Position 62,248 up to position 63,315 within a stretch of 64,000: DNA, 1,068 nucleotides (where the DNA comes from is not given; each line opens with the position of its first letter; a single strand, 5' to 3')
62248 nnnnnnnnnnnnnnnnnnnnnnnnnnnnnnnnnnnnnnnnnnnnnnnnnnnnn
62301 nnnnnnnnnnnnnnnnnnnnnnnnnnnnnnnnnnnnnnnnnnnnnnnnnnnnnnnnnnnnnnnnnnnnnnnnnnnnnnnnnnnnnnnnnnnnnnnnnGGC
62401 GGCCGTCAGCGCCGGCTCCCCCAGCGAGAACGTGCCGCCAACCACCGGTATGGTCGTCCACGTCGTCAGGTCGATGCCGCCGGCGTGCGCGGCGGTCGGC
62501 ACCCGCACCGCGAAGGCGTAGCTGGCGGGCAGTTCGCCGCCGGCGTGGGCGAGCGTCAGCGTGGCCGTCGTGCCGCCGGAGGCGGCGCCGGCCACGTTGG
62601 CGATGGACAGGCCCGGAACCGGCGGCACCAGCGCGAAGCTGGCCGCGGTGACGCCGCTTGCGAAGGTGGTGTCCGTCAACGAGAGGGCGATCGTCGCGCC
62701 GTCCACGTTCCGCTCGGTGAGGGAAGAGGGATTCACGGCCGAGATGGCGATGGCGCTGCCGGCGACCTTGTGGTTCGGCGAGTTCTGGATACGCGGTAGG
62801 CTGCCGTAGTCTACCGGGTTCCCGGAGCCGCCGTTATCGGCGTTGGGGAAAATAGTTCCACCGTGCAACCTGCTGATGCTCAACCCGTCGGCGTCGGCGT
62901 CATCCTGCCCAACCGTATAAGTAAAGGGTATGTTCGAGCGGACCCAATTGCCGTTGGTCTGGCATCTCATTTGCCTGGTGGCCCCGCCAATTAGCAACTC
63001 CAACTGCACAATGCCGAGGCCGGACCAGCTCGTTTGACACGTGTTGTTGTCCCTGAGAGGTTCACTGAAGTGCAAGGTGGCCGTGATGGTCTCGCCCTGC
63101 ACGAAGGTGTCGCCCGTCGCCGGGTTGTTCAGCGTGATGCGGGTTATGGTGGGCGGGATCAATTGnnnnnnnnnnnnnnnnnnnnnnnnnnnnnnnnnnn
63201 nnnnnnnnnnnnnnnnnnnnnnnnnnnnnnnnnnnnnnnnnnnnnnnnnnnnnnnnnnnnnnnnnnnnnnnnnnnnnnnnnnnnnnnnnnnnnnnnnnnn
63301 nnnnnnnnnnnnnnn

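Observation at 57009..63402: Tandem pair of ~3.2-kb paralogous LRR surface-protein genes forming a contingency-type locus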

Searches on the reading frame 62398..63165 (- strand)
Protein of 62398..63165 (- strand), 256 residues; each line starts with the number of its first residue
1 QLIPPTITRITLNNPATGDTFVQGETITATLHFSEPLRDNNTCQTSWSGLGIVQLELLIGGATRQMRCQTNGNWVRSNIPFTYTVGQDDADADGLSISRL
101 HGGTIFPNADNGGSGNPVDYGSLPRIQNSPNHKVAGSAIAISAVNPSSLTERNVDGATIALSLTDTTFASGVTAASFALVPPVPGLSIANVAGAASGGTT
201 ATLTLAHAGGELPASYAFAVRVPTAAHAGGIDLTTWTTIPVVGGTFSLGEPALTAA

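Call 58: predict_structure(alignment_id=A2)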
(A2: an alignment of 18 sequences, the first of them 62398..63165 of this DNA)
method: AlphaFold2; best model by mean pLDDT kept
length: 256 residues; sequences in the alignment: 18
mean_pLDDT: 71.0   pTM: 0.49
mean pLDDT of the five models: 71.0, 69.9, 65.8, 64.1, 62.3
residues with pLDDT >= 90: 6; 70-90: 149; 50-70: 69; < 50: 32
segments of 3 or more residues with pLDDT < 50: 127-130, 134-146, 245-256
pLDDT, mean of each block of 10 residues (from residue 1): 70 63 77 81 67 83 83 77 79 75 75 59 52 45 52 79 76 87 86 84 83 74 77 62 48 40
secondary structure, 60 per line:
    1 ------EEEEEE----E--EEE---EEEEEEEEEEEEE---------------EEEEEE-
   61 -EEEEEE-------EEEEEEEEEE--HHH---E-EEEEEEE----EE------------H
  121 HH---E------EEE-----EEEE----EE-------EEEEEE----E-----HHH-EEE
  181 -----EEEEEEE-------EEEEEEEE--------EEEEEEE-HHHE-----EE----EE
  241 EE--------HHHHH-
elements in order: E7-12 E20-22 E26-38 E54-59 E62-67 E75-84 E95-101 E133-135 E141-144 E158-163 E178-180 E186-192 E200-207 E216-222 E239-242 H251-255

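Call 62: fold_search(model_id=the predicted structure, library=pdb)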
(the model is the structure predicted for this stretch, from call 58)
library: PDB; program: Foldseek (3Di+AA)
matches with E <= 10: 1849; with E <= 0.001: 330
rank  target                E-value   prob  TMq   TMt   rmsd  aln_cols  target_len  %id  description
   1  7t3m_D                1.5e-05  0.99  0.21  0.23  19.4       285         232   12  SARS-CoV-2 S (Spike Glycoprotein) D614G with Three (3) RBDs Up, Bound to Antibody 2-7 scFv, composite map (released 2022-08-24)
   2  9hva_B                2.3e-05  1.00  0.24  0.26  13.5       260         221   13  Crystal structure of Fab34 complexed with a 18-mer peptide of FMDV VP1 (released 2026-01-14)
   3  9hva_E                3.2e-05  1.00  0.24  0.27  13.3       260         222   12  Crystal structure of Fab34 complexed with a 18-mer peptide of FMDV VP1 (released 2026-01-14)
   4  9hv9_H                3.7e-05  1.00  0.25  0.28  12.9       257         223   11  Crystal structure of Fab34 complexed with a 7-mer peptide of FMDV VP1 (released 2026-01-14)
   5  7tqg_H                5.3e-05  1.00  0.24  0.27  14.8       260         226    9  Crystal Structure of IOMA Fab inferred germline (released 2023-03-01)
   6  4xvs_H                6.2e-05  0.99  0.25  0.27  12.9       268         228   10  Crystal structure of HIV-1 donor 45 d45-01dG5 coreE gp120 with antibody 45-VRC01.H01+07.O-863513/45-VRC01.L01+07.O-110 (released 2015-05-06)
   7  9z2h_H                6.2e-05  0.99  0.22  0.25  13.3       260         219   12  Crystal structure of A10 Fab in complex with the EGFR peptide (released 2026-04-08)
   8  4olu_H                6.2e-05  0.99  0.23  0.24  12.6       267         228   10  Crystal structure of antibody VRC07 in complex with clade A/E 93TH057 HIV-1 gp120 core (released 2014-09-03)
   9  3tv3_H                6.5e-05  1.00  0.25  0.26  12.6       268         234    9  Crystal structure of broad and potent HIV-1 neutralizing antibody PGT128 in complex with Man9 (released 2011-10-19)
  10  4n9g_E                7.2e-05  0.99  0.23  0.26  13.3       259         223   10  Crystal Structure of a Computationally Designed RSV-Presenting Epitope Scaffold And Its Elicited Antibody 17HD9 (released 2014-02-12)
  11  5jdd                  8.9e-05  1.00  0.24  0.24   9.6       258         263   10  Crystal structure of I9-I11 tandem from titin (P212121) (released 2016-09-14)
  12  7rth_D                8.9e-05  0.99  0.23  0.25  13.2       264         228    8  Crystal structure of an anti-lysozyme nanobody in complex with an anti-nanobody Fab "NabFab" (released 2021-09-01)
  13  6ywc_A                8.9e-05  0.96  0.20  0.22  15.8       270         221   12  De novo designed protein 4E1H_95 in complex with 101F antibody (released 2020-10-07)
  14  5tgb_A                1.0e-04  0.99  0.23  0.25  13.0       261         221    8  Structure of chimeric 02-CB Fab, a VRC01-like germline antibody (released 2016-11-09)
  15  7rdk_B                1.2e-04  0.99  0.26  0.29  12.5       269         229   10  Crystal structure of PCDN-16B, an anti-HIV antibody from the PCDN bnAb lineage (cysteinylated state) (released 2021-11-10)
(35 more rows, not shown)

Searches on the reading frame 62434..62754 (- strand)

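Call 34: search_protein_families(library=pfam, proteins=[window:62434-62754:-], max_evalue=10)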
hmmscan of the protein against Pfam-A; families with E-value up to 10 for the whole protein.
seq(107 aa): 1 family
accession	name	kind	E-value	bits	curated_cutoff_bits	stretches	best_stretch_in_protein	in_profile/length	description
PF23148.1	Gp77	-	0.091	13.7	27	1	35-89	23-73/84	Podophage GP4 fiber-tail adaptor protein gp77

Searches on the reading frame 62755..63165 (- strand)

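Call 34: search_protein_families(library=pfam, proteins=[window:62755-63165:-], max_evalue=10)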
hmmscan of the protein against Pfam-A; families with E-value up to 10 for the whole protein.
seq(137 aa): 1 family
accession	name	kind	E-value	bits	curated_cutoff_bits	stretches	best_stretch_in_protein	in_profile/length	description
PF16812.10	AdHead_fibreRBD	-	0.0019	18.4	27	1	34-127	25-118/207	C-terminal head domain of the fowl adenovirus type 1 long fibre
